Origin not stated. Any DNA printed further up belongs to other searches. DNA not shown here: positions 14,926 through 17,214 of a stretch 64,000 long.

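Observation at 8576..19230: Cluster of four paralogous TPR proteins built on a SpoIIE/RsbU-type PP2C phosphatase domain, two with a periplasmic TPR sensor between TM helices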

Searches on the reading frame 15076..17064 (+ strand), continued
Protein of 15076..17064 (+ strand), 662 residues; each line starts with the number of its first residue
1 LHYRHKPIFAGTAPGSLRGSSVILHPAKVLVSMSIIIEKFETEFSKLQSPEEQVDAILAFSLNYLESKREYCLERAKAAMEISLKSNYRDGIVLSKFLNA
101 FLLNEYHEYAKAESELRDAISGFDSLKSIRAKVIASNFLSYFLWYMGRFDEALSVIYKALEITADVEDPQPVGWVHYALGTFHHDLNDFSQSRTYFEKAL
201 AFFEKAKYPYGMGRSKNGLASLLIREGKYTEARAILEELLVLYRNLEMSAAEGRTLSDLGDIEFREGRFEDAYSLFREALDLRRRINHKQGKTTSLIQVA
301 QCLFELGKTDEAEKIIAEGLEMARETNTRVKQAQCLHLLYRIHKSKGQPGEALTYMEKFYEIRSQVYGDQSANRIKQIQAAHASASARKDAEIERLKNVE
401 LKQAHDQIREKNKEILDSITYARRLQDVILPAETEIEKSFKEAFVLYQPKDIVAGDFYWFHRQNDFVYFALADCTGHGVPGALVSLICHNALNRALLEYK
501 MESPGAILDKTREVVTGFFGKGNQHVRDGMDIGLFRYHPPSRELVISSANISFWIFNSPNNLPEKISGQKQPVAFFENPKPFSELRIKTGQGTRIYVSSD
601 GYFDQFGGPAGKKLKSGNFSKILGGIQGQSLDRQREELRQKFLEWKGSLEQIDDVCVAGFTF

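Call 36: find_encoding_contigs(protein=P0131, flank=10000, max_places=2)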
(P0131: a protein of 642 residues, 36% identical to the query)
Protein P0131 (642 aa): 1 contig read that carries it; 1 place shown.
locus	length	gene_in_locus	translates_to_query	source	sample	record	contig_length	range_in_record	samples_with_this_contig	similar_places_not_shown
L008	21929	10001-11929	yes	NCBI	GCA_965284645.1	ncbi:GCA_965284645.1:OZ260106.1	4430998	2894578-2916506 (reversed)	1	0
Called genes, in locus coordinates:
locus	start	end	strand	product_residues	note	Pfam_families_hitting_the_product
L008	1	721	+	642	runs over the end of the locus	PF13292:DXP_synthase_N, PF02779:Transket_pyr, PF02780:Transketolase_C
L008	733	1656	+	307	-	-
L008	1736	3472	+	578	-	PF00109:ketoacyl-synt (weak), PF02801:Ketoacyl-synt_C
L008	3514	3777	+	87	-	PF00550:PP-binding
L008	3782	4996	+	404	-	PF00109:ketoacyl-synt, PF02801:Ketoacyl-synt_C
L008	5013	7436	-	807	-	PF17900:Peptidase_M1_N (weak), PF01433:Peptidase_M1, PF18962:Por_Secre_tail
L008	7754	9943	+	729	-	-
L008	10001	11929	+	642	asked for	PF24885:TPR_NPHP3 (faint), PF13181:TPR_8 (faint), PF00515:TPR_1 (faint), PF07719:TPR_2 (faint), PF13374:TPR_10 (faint), PF17874:TPR_MalT (weak), PF13424:TPR_12, PF07228:SpoIIE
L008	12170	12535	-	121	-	PF06127:Mpo1-like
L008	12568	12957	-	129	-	PF04020:Phage_holin_4_2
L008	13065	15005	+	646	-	PF02705:K_trans, PF22776:K_trans_C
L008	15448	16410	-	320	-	PF01300:Sua5_yciO_yrdC, PF03481:Sua5_C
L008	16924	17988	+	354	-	PF00762:Ferrochelatase, PF01903:CbiX (faint)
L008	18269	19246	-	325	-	PF08885:GSCFA, PF13472:Lipase_GDSL_2 (weak)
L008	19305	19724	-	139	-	PF00334:NDK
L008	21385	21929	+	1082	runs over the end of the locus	PF00989:PAS, PF08448:PAS_4, PF13426:PAS_9, PF08447:PAS_3, PF13185:GAF_2, PF08447:PAS_3, PF08447:PAS_3, PF07228:SpoIIE, +5 more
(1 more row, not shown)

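Call 37: find_encoding_contigs(protein=P0129, flank=10000, max_places=3)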
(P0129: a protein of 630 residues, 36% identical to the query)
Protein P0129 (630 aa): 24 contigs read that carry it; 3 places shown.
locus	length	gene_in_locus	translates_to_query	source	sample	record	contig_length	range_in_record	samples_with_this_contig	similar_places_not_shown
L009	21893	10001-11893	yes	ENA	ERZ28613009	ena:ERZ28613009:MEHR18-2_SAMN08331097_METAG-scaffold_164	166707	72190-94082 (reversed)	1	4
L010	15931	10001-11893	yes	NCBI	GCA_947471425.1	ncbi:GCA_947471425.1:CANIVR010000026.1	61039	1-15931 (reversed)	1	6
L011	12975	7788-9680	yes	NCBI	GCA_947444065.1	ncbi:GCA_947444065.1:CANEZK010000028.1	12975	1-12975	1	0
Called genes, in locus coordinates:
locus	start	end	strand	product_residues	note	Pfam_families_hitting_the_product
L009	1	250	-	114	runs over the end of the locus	-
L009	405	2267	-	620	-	PF04024:PspC, PF22571:LiaI-LiaF-TM_PspC, PF22744:Toast-rack_PspC-Cterm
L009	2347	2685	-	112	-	PF03551:PadR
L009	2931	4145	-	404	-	-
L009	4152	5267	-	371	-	-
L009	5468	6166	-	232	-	-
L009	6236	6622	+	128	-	-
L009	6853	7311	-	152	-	PF00196:GerE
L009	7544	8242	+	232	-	PF00520:Ion_trans, PF00060:Lig_chan (weak), PF07885:Ion_trans_2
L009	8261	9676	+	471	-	PF13250:SNIPE, PF10544:T5orf172, PF13455:MUG113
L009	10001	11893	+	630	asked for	PF17874:TPR_MalT (faint), PF24885:TPR_NPHP3 (faint), PF14559:TPR_19 (faint), PF13424:TPR_12, PF00515:TPR_1 (weak), PF07719:TPR_2 (weak), PF13424:TPR_12 (weak), PF07228:SpoIIE, +5 more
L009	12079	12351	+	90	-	PF14026:SCO4226-like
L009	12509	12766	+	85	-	PF09844:DUF2071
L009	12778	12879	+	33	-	-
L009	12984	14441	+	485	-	PF01494:FAD_binding_3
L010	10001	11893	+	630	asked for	PF17874:TPR_MalT (faint), PF24885:TPR_NPHP3 (faint), PF14559:TPR_19 (faint), PF13424:TPR_12, PF00515:TPR_1 (weak), PF07719:TPR_2 (weak), PF13424:TPR_12 (weak), PF07228:SpoIIE, +5 more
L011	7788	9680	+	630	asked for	PF17874:TPR_MalT (faint), PF24885:TPR_NPHP3 (faint), PF14559:TPR_19 (faint), PF13424:TPR_12, PF00515:TPR_1 (weak), PF07719:TPR_2 (weak), PF13424:TPR_12 (weak), PF07228:SpoIIE, +5 more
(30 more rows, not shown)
